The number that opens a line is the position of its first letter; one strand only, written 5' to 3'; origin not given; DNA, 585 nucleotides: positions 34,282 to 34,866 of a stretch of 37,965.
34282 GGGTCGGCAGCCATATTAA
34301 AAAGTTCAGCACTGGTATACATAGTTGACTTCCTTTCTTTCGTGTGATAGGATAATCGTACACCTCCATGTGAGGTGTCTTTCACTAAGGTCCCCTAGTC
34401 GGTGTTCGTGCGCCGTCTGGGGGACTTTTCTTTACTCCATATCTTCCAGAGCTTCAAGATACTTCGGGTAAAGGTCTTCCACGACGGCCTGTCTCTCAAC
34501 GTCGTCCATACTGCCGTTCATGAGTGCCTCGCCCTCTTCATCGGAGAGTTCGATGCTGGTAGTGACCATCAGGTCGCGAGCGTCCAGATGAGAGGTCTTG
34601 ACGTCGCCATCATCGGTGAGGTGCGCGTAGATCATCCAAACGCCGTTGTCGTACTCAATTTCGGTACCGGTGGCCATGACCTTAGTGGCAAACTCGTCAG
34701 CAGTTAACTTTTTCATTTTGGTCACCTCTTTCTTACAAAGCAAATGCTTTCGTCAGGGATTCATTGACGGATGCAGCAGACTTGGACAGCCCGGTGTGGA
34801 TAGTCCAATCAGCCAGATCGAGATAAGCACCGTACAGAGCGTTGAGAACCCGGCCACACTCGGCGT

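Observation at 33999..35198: Minus-strand operon with anti-CRISPR/aca-like (anti-defence) architecture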

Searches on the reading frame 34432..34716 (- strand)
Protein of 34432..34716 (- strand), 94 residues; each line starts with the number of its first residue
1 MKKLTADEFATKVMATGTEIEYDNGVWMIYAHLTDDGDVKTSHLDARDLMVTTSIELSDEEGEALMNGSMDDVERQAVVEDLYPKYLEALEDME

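Call 3: search_protein_families(library=pfam, proteins=[window:34432-34716:-], max_evalue=1)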
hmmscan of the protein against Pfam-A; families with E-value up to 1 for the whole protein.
window:34432-34716:- (94 aa): 3 families
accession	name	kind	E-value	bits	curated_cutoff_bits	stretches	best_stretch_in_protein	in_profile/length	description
PF02191.22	OLF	-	0.0089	16.1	23.9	1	23-58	130-165/246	Olfactomedin-like domain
PF21127.4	ATG1-like_MIT2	-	0.048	14.4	27.6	1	14-54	32-65/95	ATG1-like, MIT domain 2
PF16836.11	PSY3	-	0.22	11.5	25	1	4-47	157-201/215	Shu complex component Psy3, DNA-binding description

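Call 4: search_protein_families(library=phrogs, proteins=[window:34432-34716:-], max_evalue=0.1)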
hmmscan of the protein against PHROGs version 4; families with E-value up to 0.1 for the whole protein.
window:34432-34716:- (94 aa): 1 family
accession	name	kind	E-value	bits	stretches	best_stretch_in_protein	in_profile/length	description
phrog_25714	-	unknown function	0.011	16.8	1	5-36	22-53/66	-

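Call 7: search_protein_families(library=padloc, proteins=[window:34432-34716:-], max_evalue=1)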
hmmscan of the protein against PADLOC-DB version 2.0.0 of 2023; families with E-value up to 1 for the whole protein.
window:34432-34716:- (94 aa): 0 families

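Call 8: search_protein_families(library=ncbifam, proteins=[window:34432-34716:-], max_evalue=1)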
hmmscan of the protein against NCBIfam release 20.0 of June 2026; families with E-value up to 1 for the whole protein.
window:34432-34716:- (94 aa): 1 family
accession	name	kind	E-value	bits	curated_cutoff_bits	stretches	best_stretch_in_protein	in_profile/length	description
NF038340.1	SAR2788_fam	subfamily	0.098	12.4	50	1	35-78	62-105/177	SAR2788 family putative toxin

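Call 10: find_homologous_proteins(query=window:34432-34716:-)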
Query window:34432-34716:- (94 aa): 31 proteins with E <= 0.001 among 34 candidates.
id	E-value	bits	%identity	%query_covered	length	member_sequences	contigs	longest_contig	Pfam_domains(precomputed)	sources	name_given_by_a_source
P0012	4.1e-52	192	98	100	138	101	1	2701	-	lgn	-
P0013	1.8e-51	190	97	100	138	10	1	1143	-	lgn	-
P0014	2.4e-51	189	97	100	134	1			-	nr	nr:MAG TPA: hypothetical protein [Caudoviricetes sp.]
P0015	3.3e-51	189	97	100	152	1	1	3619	-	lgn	-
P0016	3.7e-51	189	96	100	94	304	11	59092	-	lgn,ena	-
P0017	4.8e-51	188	97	100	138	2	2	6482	-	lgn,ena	-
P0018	5.5e-51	188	96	100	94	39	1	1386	-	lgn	-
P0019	1.2e-50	187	96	100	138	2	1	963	-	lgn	-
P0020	1.6e-50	187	96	100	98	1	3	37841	-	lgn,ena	-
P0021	3.4e-50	186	95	100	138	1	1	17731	-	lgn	-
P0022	3.5e-50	186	95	100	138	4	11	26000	-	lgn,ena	-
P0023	5.3e-49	182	94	100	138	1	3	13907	-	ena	-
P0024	4.9e-47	176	95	94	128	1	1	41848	-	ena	-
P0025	5.8e-47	175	85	100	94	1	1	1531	-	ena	-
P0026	6.4e-47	175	88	100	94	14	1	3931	-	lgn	-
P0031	5.7e-17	80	43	100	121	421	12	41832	-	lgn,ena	-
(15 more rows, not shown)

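Call 28: search_solved_structures(query=window:34432-34716:-, max_evalue=10)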
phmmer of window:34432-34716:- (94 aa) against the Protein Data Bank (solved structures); distinct sequences matched with E-value up to 10: 1.
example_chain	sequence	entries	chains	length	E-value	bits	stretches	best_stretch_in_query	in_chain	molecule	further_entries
4xav_A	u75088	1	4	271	0.41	14.6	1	23-57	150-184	Gliomedin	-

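Call 42: predict_structure(alignment_id=A1)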
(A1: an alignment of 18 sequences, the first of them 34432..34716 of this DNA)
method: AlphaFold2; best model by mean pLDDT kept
length: 94 residues; sequences in the alignment: 18
mean_pLDDT: 86.4   pTM: 0.78
mean pLDDT of the five models: 86.4, 86.0, 85.6, 84.6, 84.5
residues with pLDDT >= 90: 42; 70-90: 47; 50-70: 5; < 50: 0
segments of 3 or more residues with pLDDT < 50: none
pLDDT, mean of each block of 10 residues (from residue 1): 93 82 77 92 87 86 77 89 95 87
secondary structure, 60 per line:
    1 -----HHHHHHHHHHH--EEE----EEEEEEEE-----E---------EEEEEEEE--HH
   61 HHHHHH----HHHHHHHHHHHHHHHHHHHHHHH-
elements in order: H6-16 E19-21 E26-33 E49-56 H59-66 H71-93

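Call 45: fold_search(model_id=the predicted structure, library=pdb)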
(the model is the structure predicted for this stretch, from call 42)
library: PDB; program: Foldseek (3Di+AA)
matches with E <= 10: 167; with E <= 0.001: 0
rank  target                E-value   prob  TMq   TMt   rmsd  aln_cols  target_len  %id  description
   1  1f46_B                5.5e-01  0.07  0.22  0.16  15.8       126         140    9  THE BACTERIAL CELL-DIVISION PROTEIN ZIPA AND ITS INTERACTION WITH AN FTSZ FRAGMENT REVEALED BY X-RAY CRYSTALLOGRAPHY (released 2001-06-13)
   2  4kwy_A                9.8e-01  0.10  0.29  0.23  10.1        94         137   12  Crystal structure of a putative lipoprotein (CC_3750) from Caulobacter crescentus CB15 at 2.40 A resolution (released 2013-06-19)
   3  7ck4_A                1.0e+00  0.11  0.24  0.22  10.0        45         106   16  Structural and functional analysis of small heat shock protein from Synechococcus phage S-ShM2 (released 2021-07-21)
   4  6tb9_B5               1.0e+00  0.05  0.23  0.09  18.0        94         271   12  Capsid of native GTA particle computed with C5 symmetry (released 2020-07-22)
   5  3gla_A                1.4e+00  0.12  0.30  0.29   8.3        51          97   18  Crystal Structure of the hspA from Xanthomonas axonopodis (released 2009-03-24)
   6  4rh8_A                1.4e+00  0.06  0.26  0.22   9.8        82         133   13  Crystal structure of the outer membrane lipopolysaccharide transport protein LptE (RlpB) from Escherichia coli in the  (released 2015-11-11)
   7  5zul_A                1.6e+00  0.09  0.26  0.26   8.9        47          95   13  Small heat shock protein from Mycobacterium marinum M : Form-3 (released 2019-01-30)
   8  5zul_C                1.7e+00  0.08  0.25  0.24   8.9        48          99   10  Small heat shock protein from Mycobacterium marinum M : Form-3 (released 2019-01-30)
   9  8t9d_I                1.7e+00  0.06  0.22  0.04   8.8        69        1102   14  CryoEM structure of TR-TRAP (released 2024-07-03)
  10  8t1l_I                1.9e+00  0.05  0.21  0.03   9.2        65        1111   15  Atomic model of the mammalian mouse Mediator complex with CKM module (released 2024-07-03)
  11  2ltr_MODEL_1_A        1.9e+00  0.04  0.22  0.21  11.5        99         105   10  Solution structure of RDE-4(32-136) (released 2013-12-04)
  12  5zs6_A                2.0e+00  0.09  0.27  0.24   8.8        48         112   12  Dodecameric structure of a small Heat Shock Protein from Mycobacterium marinum M: Form-2 (released 2019-01-30)
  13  8fw5_G                2.0e+00  0.05  0.27  0.19  11.7        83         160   13  Chimeric HsGATOR1-SpGtr-SpLam complex (released 2023-07-26)
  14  1y71_A                2.0e+00  0.02  0.16  0.14  12.6        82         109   12  X-ray crystal structure of kinase-associated protein B from Bacillus cereus (released 2005-01-18)
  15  9f91_I                2.2e+00  0.03  0.16  0.21  13.4        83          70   16  Crystal structure of a designed Respiratory Syncytial Virus immunogen in complex with RSV90 fab (released 2025-05-21)
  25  8dfv_K                2.9e+00  0.04  0.18  0.08   9.5        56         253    9  Structural Basis of MicroRNA Biogenesis by Dicer-1 and Its Partner Protein Loqs-PB - complex IIa (released 2022-11-16)
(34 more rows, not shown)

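Call 72: fold_search(model_id=the predicted structure, library=viral)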
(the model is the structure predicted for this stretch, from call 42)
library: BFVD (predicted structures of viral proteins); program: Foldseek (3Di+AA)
matches with E <= 10: 435; with E <= 0.001: 0
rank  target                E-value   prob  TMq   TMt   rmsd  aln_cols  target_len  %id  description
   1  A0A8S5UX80            2.3e-02  1.00  0.66  0.39   3.6       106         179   23  AcrIC5-like domain-containing protein [Siphoviridae sp. ctDmR33]
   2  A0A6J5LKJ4            4.5e-01  0.20  0.27  0.26   7.6        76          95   10  Uncharacterized protein [uncultured Caudovirales phage]
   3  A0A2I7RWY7            4.5e-01  0.18  0.32  0.34   9.4        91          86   10  (no name in the UniProt tables at hand)
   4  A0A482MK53            4.5e-01  0.09  0.21  0.11  12.2        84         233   19  Uncharacterized protein [Burkholderia phage BcepSauron]
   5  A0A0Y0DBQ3            4.8e-01  0.25  0.38  0.41  11.1        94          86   16  Uncharacterized protein [Bacillus phage Eldridge]
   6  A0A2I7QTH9            5.1e-01  0.11  0.26  0.19   8.0        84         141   13  (no name in the UniProt tables at hand)
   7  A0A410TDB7            5.1e-01  0.08  0.26  0.21  13.3       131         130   14  Uncharacterized protein [Gordonia phage Aphelion]
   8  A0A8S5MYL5            5.1e-01  0.03  0.17  0.16  15.3       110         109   14  Uncharacterized protein [Siphoviridae sp. ctAUQ2]
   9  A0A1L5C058            5.8e-01  0.25  0.41  0.41   5.5        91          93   15  Uncharacterized protein [Aquamicrobium phage P14]
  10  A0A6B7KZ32            5.8e-01  0.18  0.38  0.36   7.5       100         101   11  (no name in the UniProt tables at hand)
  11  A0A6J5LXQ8            6.2e-01  0.10  0.27  0.28  11.5        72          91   17  Uncharacterized protein [uncultured Caudovirales phage]
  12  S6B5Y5                6.6e-01  0.10  0.26  0.15  14.5        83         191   13  Uncharacterized protein [Bacillus phage phiNIT1]
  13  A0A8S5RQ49            7.5e-01  0.12  0.28  0.24  10.8        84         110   10  Uncharacterized protein [virus sp. ctrcb4]
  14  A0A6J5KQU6            7.5e-01  0.06  0.20  0.20  11.3        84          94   12  Uncharacterized protein [uncultured Caudovirales phage]
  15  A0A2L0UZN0            8.0e-01  0.25  0.41  0.18   6.8        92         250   14  Uncharacterized protein [Agrobacterium phage Atu_ph07]
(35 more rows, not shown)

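Call 73: search_protein_families(library=pfam, alignment_id=A1, max_evalue=5)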
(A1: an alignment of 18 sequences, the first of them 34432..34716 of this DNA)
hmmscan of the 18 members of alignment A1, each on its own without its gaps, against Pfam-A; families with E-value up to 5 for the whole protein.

A. member 1, window:34432-34716:- (94 aa): 3 families
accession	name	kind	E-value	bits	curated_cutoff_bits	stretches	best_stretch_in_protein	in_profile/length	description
PF02191.22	OLF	-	0.0089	16.1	23.9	1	23-58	130-165/246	Olfactomedin-like domain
PF21127.4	ATG1-like_MIT2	-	0.048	14.4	27.6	1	14-54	32-65/95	ATG1-like, MIT domain 2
PF16836.11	PSY3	-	0.22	11.5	25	1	4-47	157-201/215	Shu complex component Psy3, DNA-binding description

B. families by the number of members that match (of 18 scanned): 11 families
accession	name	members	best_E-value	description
PF02191.22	OLF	5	0.0054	Olfactomedin-like domain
PF21127.4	ATG1-like_MIT2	4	0.0056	ATG1-like, MIT domain 2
PF16836.11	PSY3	4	0.019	Shu complex component Psy3, DNA-binding description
PF06857.16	ACP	2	0.12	Malonate decarboxylase delta subunit (MdcD)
PF13628.12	DUF4142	1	0.014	Domain of unknown function (DUF4142)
PF21147.3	AMPK_alpha_AID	1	0.062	AMP-activated protein kinase, alpha subunit, autoinhibitory domain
PF19998.4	fvmX1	1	0.078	FtsH ternary system domain X1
PF02885.22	Glycos_trans_3N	1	0.12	Glycosyl transferase family, helical bundle domain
PF18688.6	DUF5638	1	0.14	Family of unknown function (DUF5638)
PF15808.10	BCOR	1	0.17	BCL-6 co-repressor, non-ankyrin-repeat region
PF16971.10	RcpB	1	0.27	Rough colony protein B, tight adherence - tad - subunit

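Call 92: search_protein_families(library=ncbifam, proteins=[P0031], max_evalue=1)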
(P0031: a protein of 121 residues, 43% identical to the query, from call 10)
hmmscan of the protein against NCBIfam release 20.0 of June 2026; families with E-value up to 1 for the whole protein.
P0031 (121 aa): 0 families

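Call 93: search_dna_similar(query=window:34432-34716:-, collection=phages, mode=protein, max_evalue=10, max_rows=40)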
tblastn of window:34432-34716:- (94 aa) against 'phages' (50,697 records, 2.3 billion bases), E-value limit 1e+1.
No match.

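Call 115: search_solved_structures(query=A1, max_evalue=10)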
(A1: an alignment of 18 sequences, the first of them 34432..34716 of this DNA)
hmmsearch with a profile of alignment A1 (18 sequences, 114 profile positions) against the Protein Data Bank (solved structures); distinct sequences matched with E-value up to 10: 1.
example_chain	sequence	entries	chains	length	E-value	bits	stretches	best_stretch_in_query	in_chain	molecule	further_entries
6dzi_O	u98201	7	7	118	1.5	12.3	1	39-104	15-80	50S ribosomal protein L17 | Large ribosomal subunit protein bL17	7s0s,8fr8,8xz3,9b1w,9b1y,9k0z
